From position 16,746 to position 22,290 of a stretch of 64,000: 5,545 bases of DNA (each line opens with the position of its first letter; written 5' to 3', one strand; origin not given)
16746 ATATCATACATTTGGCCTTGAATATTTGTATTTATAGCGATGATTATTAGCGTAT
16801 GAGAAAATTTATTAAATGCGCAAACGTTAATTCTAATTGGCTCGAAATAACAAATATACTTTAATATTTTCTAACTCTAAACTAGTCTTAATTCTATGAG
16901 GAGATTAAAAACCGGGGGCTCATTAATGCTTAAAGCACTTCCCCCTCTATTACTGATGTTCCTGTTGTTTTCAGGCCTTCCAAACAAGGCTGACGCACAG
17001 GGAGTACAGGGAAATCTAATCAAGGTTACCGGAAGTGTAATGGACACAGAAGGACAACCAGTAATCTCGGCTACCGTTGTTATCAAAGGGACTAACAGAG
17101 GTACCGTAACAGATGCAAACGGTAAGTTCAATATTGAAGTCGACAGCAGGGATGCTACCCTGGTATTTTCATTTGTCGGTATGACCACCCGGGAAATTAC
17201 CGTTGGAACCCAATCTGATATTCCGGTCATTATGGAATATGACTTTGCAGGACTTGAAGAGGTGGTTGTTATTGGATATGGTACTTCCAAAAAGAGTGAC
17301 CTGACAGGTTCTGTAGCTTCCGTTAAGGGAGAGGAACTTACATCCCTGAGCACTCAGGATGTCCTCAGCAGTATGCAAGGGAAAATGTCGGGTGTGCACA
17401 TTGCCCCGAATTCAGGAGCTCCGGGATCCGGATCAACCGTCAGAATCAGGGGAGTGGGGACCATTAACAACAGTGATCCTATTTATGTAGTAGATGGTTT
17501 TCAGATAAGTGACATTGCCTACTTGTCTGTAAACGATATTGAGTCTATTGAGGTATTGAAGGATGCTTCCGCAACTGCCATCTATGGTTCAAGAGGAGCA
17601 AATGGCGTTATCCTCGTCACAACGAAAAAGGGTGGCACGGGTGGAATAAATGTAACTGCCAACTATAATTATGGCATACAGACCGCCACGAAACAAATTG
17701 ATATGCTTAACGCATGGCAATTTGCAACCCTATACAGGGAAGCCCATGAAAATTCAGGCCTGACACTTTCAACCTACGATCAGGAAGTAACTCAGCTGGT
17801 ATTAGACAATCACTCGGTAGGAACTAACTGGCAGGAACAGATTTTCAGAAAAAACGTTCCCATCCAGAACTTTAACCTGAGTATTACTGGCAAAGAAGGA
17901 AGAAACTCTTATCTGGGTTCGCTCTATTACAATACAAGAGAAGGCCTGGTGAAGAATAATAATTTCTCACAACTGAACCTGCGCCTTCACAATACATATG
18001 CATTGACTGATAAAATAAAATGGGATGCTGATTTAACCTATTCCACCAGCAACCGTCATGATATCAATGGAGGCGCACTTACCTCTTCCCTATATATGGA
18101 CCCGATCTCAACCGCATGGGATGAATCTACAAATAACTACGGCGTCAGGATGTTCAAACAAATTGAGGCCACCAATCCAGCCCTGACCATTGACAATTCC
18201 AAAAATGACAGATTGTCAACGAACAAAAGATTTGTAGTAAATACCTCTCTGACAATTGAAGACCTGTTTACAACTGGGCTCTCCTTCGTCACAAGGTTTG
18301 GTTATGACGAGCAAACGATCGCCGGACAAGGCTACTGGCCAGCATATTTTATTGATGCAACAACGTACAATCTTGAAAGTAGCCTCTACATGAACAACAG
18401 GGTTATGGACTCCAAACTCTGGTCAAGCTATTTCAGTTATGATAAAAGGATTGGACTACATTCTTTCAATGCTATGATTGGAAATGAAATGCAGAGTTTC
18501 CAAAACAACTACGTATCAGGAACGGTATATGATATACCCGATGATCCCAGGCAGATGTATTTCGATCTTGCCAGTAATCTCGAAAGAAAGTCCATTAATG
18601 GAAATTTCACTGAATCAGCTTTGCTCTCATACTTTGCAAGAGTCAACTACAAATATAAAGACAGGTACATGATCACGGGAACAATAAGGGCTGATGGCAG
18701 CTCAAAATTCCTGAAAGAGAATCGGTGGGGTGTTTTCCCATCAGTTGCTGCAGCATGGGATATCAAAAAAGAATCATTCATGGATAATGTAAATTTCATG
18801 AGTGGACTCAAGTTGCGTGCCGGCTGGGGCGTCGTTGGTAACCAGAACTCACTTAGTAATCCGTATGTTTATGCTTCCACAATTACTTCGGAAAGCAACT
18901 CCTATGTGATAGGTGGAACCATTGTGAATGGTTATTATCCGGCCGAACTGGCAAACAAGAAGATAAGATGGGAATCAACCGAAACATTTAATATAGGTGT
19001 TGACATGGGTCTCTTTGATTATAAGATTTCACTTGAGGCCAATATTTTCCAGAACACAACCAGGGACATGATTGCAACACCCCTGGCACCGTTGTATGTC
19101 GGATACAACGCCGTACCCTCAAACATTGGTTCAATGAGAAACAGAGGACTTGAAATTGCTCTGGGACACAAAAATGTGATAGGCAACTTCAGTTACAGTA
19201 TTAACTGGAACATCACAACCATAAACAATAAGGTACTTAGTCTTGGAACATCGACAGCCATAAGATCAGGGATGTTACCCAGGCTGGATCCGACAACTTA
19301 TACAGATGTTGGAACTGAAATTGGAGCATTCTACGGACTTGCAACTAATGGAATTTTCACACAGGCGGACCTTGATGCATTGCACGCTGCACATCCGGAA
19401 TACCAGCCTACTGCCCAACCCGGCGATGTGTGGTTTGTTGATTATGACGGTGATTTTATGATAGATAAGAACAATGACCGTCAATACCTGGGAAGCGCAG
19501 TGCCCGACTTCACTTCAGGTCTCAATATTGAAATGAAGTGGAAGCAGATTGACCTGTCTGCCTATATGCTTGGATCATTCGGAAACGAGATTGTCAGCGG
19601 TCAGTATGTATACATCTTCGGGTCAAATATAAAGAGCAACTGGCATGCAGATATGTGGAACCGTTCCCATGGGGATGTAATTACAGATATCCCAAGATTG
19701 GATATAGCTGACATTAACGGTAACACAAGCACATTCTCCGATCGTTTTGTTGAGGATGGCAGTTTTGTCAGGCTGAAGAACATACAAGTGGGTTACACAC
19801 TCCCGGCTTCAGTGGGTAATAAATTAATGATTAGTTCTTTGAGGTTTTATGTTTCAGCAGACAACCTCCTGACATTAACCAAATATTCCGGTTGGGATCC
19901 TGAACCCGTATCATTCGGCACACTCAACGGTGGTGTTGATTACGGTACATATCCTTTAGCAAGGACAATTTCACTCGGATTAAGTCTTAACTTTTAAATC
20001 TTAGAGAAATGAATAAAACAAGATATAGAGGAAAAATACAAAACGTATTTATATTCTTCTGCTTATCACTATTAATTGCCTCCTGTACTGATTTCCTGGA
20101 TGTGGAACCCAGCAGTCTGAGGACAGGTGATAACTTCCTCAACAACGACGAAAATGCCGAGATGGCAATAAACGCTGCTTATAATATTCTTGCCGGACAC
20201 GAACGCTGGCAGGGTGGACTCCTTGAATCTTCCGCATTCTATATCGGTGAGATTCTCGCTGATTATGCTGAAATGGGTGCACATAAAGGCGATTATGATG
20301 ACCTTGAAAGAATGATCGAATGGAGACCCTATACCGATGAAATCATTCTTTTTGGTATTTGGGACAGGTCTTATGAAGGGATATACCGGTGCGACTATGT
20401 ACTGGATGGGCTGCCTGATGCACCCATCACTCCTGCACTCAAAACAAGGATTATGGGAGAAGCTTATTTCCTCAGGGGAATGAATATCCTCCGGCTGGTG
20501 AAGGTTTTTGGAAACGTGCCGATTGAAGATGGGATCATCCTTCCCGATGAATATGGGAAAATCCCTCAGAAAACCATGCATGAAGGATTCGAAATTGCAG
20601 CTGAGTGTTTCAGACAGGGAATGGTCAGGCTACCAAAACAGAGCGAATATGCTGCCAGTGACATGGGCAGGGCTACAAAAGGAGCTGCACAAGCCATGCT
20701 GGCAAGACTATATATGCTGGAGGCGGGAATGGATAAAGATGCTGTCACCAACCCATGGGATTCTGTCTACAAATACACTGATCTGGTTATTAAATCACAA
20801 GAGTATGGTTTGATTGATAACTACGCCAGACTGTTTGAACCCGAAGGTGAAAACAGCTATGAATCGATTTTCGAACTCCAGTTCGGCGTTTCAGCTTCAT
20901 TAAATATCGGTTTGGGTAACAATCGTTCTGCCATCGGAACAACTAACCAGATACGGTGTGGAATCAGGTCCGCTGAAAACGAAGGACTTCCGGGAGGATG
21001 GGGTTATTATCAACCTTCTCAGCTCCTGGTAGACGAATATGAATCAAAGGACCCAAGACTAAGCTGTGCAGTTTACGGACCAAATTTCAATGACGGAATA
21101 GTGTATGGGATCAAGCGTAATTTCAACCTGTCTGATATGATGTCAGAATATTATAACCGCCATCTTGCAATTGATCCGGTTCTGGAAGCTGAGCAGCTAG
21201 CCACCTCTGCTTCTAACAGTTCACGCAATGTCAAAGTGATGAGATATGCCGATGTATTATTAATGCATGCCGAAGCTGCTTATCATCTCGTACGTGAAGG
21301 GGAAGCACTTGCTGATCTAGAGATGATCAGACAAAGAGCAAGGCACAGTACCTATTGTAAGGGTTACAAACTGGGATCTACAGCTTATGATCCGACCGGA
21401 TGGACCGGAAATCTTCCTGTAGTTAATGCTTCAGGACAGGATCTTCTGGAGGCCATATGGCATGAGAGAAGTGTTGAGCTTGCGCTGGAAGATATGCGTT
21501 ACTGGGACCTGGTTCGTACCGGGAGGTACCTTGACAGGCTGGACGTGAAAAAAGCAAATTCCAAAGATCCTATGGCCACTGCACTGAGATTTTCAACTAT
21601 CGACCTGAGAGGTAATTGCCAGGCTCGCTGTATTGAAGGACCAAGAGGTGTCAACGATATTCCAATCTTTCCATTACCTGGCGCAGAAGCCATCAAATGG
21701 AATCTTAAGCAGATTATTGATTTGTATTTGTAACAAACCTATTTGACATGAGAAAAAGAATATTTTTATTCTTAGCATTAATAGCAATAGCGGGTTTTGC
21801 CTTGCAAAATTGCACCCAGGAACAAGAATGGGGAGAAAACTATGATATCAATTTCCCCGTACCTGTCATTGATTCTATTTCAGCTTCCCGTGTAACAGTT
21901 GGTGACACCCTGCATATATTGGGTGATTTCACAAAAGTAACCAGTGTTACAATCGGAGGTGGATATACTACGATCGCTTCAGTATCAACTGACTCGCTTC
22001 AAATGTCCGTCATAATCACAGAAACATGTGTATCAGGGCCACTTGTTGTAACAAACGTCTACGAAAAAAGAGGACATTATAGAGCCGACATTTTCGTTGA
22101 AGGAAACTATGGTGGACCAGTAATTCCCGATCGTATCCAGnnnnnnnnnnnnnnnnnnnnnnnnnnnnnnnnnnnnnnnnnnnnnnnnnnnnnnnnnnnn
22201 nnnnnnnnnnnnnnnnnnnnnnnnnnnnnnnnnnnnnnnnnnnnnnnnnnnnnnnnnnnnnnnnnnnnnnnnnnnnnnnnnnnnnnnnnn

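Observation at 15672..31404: Ribose/ribosyl-conjugate-type PUL: three NH-fold lipoproteins, an exported ADP-ribosylglycohydrolase, ribokinase and RbsU-like permease, but no classical glycoside hydrolase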

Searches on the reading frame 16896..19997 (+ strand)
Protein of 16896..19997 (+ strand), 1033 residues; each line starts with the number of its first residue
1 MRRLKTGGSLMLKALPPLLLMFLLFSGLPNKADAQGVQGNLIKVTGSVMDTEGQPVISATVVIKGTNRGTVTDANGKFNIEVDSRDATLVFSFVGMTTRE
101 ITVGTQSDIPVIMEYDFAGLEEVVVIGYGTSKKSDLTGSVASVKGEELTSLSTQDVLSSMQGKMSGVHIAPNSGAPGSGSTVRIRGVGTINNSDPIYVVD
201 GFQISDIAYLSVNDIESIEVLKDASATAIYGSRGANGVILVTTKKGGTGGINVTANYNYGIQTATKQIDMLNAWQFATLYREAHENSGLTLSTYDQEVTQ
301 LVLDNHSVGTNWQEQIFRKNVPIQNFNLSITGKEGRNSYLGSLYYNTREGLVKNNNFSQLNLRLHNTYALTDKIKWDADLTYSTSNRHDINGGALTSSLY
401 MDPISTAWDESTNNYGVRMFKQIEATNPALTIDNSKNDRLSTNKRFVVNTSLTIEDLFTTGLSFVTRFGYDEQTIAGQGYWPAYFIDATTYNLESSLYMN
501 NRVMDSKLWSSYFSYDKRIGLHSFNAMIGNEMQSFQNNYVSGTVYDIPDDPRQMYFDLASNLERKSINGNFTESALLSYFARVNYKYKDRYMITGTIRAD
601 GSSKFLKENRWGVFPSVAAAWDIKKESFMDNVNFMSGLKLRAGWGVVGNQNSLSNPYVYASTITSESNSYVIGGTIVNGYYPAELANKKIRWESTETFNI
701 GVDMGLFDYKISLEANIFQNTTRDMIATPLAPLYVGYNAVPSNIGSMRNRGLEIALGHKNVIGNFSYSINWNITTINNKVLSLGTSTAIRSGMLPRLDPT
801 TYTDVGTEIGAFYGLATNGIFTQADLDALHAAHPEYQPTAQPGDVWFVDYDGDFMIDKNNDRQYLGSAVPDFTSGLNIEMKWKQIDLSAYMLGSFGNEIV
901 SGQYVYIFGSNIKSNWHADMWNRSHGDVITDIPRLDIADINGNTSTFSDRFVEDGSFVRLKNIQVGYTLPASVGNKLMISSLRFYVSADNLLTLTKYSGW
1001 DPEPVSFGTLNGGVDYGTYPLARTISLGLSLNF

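Call 3: search_protein_families(library=pfam, proteins=[window:16896-19997:+], max_evalue=0.01)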
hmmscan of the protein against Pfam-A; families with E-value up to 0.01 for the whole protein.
window:16896-19997:+ (1033 aa): 4 families
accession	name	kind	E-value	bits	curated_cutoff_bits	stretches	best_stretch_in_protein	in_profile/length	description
PF13715.12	CarbopepD_reg_2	-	3.1e-19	69.2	32.2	1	44-125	1-88/88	CarboxypepD_reg-like domain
PF07715.20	Plug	-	2.5e-18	67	23.9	1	133-238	2-107/107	TonB-dependent Receptor Plug Domain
PF13620.12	CarboxypepD_reg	-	4.7e-11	43.3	32.3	1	44-103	2-69/82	Carboxypeptidase regulatory-like domain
PF15976.11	CooC_C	-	0.0011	19.4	29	1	43-91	18-64/93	CS1-pili formation C-terminal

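Call 7: search_protein_families(library=ncbifam, proteins=[window:16896-19997:+], max_evalue=0.01)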
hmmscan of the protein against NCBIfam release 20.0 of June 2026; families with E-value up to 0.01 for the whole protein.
window:16896-19997:+ (1033 aa): 3 families
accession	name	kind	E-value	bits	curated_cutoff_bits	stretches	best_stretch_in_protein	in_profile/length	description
TIGR04056.1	OMP_RagA_SusC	subfamily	3.1e-264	879.8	368.25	1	42-1033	1-981/981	SusC/RagA family TonB-linked outer membrane protein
TIGR04057.1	SusC_RagA_signa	signature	6.9e-20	70.5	46.2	1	214-244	1-31/31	SusC/RagA subfamily TonB-dependent outer membrane receptor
NF053692.1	BamP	equivalog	0.0043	16.5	230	0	54-128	36-113/251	BamP family beta-barrel-assembly machinery protein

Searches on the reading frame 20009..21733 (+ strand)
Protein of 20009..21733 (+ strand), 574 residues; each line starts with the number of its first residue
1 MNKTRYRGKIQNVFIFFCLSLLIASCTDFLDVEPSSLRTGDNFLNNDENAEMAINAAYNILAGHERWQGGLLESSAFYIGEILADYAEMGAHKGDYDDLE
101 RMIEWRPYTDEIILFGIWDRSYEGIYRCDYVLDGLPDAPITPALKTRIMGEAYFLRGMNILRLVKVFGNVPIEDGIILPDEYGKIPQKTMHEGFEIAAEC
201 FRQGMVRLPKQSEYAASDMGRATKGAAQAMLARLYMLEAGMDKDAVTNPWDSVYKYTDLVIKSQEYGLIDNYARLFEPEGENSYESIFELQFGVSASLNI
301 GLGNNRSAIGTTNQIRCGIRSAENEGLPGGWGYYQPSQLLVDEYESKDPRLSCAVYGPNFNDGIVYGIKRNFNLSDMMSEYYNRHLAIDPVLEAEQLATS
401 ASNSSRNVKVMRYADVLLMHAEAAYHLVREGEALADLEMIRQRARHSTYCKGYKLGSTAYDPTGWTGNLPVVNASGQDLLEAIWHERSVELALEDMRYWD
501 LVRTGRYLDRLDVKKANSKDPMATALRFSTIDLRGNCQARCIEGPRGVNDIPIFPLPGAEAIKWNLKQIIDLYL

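Call 3: search_protein_families(library=pfam, proteins=[window:20009-21733:+], max_evalue=0.01)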
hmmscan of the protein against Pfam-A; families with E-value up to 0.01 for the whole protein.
window:20009-21733:+ (574 aa): 2 families
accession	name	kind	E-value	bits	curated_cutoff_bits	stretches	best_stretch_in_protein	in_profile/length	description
PF07980.17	SusD_RagB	-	3.1e-26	93.1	23.1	1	285-506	2-236/297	SusD family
PF14322.12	SusD-like_3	-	1.5e-18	68.2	27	1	28-236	1-191/191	Starch-binding associating with outer membrane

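Call 7: search_protein_families(library=ncbifam, proteins=[window:20009-21733:+], max_evalue=0.01)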
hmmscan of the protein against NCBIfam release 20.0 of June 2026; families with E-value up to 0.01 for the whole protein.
window:20009-21733:+ (574 aa): 2 families
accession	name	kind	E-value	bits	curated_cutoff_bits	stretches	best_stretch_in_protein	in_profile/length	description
NF033071.0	SusD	exception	2.7e-14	52.3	725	2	143-288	142-290/558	starch-binding outer membrane lipoprotein SusD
NF033072.0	NanU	exception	2.1e-07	30.4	425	1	408-510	389-491/521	SusD family outer membrane lipoprotein NanU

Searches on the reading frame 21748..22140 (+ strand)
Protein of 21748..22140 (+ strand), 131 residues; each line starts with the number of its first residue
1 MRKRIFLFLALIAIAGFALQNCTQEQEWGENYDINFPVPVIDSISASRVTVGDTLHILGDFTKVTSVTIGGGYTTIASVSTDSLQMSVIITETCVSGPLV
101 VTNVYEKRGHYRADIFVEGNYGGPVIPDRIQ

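Call 60: search_protein_families(library=pfam, proteins=[window:21748-22140:+], max_evalue=1)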
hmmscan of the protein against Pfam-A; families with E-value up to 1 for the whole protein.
window:21748-22140:+ (131 aa): 2 families
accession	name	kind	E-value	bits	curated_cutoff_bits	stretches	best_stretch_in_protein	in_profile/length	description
PF01833.30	TIG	-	0.0014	19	20.9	1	39-108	1-61/84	IPT/TIG domain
PF13363.11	BetaGal_dom3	-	0.087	12.9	27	1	51-86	30-64/75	Beta-galactosidase, domain 3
